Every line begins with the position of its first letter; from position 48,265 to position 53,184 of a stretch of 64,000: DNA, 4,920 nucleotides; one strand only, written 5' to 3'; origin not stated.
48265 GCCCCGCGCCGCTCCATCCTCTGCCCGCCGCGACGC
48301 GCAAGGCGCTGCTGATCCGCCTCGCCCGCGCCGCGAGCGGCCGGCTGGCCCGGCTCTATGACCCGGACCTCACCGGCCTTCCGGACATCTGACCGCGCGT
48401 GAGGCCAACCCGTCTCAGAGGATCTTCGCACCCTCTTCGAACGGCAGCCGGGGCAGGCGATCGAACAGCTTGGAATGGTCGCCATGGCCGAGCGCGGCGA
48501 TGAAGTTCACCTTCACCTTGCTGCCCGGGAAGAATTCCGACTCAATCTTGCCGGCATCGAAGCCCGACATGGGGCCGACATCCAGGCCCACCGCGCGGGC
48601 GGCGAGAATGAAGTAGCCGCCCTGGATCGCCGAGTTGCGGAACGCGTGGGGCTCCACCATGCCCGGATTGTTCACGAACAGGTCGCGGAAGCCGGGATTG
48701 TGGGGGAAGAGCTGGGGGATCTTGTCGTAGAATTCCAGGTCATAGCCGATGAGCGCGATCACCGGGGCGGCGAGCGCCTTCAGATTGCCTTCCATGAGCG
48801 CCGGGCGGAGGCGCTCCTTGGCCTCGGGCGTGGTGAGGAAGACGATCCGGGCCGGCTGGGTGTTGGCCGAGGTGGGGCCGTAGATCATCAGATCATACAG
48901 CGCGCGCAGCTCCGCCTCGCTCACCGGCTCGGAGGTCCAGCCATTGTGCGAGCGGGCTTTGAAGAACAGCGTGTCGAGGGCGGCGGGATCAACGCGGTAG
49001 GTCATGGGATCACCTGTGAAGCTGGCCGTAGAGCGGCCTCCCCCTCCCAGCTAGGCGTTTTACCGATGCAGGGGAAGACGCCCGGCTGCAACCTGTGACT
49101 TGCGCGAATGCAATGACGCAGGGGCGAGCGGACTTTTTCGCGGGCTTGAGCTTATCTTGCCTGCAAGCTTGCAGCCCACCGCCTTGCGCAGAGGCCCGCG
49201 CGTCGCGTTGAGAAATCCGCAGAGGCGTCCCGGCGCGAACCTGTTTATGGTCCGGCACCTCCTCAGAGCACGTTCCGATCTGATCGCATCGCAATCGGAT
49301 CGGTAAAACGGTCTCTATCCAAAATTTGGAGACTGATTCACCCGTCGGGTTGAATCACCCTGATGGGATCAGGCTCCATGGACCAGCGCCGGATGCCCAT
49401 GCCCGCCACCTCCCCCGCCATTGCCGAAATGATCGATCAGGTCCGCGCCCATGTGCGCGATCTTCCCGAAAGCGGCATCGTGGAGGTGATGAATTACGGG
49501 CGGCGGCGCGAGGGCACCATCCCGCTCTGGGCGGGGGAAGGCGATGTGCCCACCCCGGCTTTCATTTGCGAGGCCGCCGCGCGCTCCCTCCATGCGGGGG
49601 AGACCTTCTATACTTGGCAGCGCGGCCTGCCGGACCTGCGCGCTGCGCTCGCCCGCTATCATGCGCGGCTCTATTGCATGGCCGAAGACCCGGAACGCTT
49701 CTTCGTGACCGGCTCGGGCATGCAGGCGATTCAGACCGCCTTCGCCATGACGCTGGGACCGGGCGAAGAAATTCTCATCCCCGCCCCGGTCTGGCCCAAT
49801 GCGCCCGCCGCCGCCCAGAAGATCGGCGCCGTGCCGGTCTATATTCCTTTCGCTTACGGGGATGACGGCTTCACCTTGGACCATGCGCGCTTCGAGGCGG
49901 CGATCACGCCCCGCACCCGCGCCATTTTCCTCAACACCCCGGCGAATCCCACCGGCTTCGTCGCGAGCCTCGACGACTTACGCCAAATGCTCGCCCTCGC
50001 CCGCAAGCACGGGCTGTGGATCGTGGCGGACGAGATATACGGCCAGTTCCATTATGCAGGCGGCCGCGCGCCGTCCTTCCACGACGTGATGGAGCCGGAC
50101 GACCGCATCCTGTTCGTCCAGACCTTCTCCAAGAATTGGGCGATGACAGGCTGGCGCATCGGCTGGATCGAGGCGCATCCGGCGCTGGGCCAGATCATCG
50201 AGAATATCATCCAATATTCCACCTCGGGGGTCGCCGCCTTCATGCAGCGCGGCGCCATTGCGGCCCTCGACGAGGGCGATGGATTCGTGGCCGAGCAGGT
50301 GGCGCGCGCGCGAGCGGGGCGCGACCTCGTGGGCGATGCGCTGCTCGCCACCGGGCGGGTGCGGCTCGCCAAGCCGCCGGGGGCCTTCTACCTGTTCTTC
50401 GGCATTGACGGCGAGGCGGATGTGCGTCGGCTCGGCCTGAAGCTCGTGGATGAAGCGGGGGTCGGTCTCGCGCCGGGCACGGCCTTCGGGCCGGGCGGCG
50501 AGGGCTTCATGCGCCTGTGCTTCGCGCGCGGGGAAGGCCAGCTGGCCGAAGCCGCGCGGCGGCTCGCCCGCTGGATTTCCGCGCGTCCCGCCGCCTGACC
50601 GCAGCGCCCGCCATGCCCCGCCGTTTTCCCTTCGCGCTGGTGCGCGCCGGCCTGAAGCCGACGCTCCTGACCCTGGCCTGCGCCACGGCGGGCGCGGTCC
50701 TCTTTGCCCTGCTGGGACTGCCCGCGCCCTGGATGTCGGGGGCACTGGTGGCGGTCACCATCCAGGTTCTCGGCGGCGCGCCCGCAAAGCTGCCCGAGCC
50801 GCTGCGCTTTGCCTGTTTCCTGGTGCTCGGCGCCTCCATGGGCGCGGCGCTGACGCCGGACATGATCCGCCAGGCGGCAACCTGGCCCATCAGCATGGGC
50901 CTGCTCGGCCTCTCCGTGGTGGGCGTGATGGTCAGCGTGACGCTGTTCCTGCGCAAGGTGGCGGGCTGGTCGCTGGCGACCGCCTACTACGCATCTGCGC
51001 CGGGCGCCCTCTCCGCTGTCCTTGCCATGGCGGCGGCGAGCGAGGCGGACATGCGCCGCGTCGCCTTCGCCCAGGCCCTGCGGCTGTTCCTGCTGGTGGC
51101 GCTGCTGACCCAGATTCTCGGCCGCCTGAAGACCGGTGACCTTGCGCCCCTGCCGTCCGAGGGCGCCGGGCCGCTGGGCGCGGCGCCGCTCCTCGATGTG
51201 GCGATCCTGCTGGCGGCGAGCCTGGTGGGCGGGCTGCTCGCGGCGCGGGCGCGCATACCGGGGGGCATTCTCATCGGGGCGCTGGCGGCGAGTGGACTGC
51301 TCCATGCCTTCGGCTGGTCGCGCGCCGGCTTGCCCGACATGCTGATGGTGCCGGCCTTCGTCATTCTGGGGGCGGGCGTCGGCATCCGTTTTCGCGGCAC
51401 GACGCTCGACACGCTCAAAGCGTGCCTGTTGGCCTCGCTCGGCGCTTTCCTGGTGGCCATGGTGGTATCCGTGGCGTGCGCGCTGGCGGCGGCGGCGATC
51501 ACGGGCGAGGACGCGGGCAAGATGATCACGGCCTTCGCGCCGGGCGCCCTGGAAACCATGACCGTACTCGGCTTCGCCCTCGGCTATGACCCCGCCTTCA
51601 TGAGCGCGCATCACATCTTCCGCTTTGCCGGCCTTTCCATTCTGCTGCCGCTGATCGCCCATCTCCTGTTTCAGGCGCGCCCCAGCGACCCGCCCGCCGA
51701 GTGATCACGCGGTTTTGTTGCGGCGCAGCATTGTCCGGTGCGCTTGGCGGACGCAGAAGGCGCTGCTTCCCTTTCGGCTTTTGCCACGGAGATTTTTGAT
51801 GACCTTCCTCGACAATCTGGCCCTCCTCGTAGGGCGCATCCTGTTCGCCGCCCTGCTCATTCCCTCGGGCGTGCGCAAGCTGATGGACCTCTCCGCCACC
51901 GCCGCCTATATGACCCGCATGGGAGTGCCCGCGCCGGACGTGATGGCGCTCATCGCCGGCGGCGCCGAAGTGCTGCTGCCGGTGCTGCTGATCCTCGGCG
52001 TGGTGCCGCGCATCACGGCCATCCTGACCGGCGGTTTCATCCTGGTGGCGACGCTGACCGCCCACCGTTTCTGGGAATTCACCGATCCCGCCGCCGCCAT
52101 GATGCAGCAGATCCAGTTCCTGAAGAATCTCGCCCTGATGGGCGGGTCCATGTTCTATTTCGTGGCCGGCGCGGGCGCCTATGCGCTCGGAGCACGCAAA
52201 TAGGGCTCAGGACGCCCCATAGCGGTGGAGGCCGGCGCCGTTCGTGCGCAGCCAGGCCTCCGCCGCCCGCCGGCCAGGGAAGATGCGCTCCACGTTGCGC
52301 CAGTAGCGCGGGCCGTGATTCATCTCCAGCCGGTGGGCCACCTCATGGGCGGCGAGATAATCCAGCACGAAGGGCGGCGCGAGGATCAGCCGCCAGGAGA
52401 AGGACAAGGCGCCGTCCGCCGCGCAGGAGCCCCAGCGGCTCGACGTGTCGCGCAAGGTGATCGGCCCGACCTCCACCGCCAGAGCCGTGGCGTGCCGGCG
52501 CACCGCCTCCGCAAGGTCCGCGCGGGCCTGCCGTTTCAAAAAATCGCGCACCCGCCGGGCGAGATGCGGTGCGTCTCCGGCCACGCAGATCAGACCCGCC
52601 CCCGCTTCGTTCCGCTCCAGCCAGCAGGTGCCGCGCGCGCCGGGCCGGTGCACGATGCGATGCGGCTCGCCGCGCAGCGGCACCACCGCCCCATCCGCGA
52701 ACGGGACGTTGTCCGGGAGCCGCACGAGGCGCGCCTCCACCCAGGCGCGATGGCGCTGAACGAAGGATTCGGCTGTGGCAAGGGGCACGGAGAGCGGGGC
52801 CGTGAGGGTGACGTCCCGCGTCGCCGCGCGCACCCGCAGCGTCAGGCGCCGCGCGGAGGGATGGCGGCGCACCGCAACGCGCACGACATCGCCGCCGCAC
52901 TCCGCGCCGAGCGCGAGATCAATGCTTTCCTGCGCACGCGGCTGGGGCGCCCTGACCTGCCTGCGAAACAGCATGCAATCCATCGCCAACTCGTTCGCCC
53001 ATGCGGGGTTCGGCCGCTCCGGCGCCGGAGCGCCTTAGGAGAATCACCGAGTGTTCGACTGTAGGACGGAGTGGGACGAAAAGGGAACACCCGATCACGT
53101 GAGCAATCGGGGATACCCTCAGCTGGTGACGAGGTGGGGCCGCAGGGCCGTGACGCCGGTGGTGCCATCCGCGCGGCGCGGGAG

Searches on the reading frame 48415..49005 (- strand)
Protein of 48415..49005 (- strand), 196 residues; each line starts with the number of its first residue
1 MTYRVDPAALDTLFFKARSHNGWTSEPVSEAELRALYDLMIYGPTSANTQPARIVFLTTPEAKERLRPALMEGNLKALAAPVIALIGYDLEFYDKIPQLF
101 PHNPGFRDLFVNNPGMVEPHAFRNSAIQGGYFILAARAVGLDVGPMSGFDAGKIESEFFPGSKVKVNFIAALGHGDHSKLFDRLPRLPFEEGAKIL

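Call 12: search_protein_families(library=pfam, proteins=[window:48415-49005:-])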
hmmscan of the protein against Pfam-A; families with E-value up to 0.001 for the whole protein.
window:48415-49005:- (196 aa): 1 family
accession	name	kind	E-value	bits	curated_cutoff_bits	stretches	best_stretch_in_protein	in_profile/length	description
PF00881.29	Nitroreductase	-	3.8e-12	47.1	23.5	1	18-156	5-150/167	Nitroreductase family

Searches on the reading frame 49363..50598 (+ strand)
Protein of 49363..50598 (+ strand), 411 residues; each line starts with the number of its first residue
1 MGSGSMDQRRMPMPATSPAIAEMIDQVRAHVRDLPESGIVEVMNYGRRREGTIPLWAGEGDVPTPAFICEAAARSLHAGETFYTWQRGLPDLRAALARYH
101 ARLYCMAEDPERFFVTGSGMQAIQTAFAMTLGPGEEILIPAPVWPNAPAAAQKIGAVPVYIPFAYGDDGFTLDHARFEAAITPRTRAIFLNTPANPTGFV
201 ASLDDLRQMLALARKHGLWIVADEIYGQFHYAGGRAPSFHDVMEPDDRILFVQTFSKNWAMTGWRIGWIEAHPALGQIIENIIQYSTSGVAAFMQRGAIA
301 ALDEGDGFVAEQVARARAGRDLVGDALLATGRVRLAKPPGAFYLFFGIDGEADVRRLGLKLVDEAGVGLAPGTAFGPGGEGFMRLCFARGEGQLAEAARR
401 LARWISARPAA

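Call 12: search_protein_families(library=pfam, proteins=[window:49363-50598:+])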
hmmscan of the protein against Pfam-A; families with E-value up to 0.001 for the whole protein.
window:49363-50598:+ (411 aa): 4 families
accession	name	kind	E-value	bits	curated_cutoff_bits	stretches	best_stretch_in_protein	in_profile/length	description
PF00155.27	Aminotran_1_2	-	5e-59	200.8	19.7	1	57-401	8-361/361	Aminotransferase class I and II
PF01041.23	DegT_DnrJ_EryC1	-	2.3e-11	44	19.8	1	115-223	44-145/360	DegT/DnrJ/EryC1/StrS aminotransferase family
PF01053.26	Cys_Met_Meta_PP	-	2.9e-10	39.7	27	1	108-225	65-175/381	Cys/Met metabolism PLP-dependent enzyme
PF00266.25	Aminotran_5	-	0.00024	20.6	21.5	1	110-224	62-176/371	Aminotransferase class-V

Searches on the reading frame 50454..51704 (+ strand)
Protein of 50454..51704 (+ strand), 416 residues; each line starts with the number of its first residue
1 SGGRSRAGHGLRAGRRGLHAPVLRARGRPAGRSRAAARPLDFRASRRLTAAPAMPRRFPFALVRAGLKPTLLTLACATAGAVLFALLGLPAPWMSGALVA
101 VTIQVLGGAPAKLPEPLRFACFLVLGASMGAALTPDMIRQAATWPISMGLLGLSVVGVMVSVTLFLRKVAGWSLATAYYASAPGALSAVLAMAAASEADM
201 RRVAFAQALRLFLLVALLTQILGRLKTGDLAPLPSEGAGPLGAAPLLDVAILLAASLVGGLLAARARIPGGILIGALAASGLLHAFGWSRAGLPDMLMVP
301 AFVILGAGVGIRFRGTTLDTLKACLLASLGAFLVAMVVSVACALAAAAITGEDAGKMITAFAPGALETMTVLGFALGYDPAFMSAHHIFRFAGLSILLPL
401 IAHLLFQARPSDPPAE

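Call 12: search_protein_families(library=pfam, proteins=[window:50454-51704:+])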
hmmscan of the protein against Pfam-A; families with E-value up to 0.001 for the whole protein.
window:50454-51704:+ (416 aa): 1 family
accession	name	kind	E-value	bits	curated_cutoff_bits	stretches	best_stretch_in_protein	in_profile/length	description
PF05145.17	AbrB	-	3.7e-68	230.2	29.2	1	93-405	1-313/314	Transition state regulatory protein AbrB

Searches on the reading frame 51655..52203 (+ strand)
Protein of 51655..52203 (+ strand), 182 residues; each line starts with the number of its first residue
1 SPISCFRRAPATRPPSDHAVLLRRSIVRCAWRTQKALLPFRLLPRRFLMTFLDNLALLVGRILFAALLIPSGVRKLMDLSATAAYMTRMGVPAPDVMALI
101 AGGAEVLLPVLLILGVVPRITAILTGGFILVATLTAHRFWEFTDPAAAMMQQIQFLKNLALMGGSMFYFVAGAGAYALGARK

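Call 12: search_protein_families(library=pfam, proteins=[window:51655-52203:+])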
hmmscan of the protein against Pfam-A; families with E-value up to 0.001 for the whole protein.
window:51655-52203:+ (182 aa): 2 families
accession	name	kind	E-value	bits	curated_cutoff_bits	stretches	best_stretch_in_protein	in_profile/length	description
PF07681.17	DoxX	-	2e-19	70.4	23.6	1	56-138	1-85/85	DoxX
PF07291.16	MauE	-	1.2e-05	26.1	27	1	55-139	3-90/128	Methylamine utilisation protein MauE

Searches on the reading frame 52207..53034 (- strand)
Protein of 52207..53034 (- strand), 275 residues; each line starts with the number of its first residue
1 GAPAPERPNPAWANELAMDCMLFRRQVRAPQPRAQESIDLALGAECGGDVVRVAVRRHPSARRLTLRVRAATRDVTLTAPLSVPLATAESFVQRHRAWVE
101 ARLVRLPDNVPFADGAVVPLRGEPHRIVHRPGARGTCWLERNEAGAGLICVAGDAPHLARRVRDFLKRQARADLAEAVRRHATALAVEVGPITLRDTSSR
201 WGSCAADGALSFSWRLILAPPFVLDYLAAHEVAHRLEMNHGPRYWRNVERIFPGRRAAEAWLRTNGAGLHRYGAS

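Call 12: search_protein_families(library=pfam, proteins=[window:52207-53034:-])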
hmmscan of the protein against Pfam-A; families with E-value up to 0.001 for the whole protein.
window:52207-53034:- (275 aa): 1 family
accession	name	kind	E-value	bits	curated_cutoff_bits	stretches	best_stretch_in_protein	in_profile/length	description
PF01863.23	YgjP-like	-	1.7e-49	169.1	26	1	64-264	3-206/207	YgjP-like, metallopeptidase domain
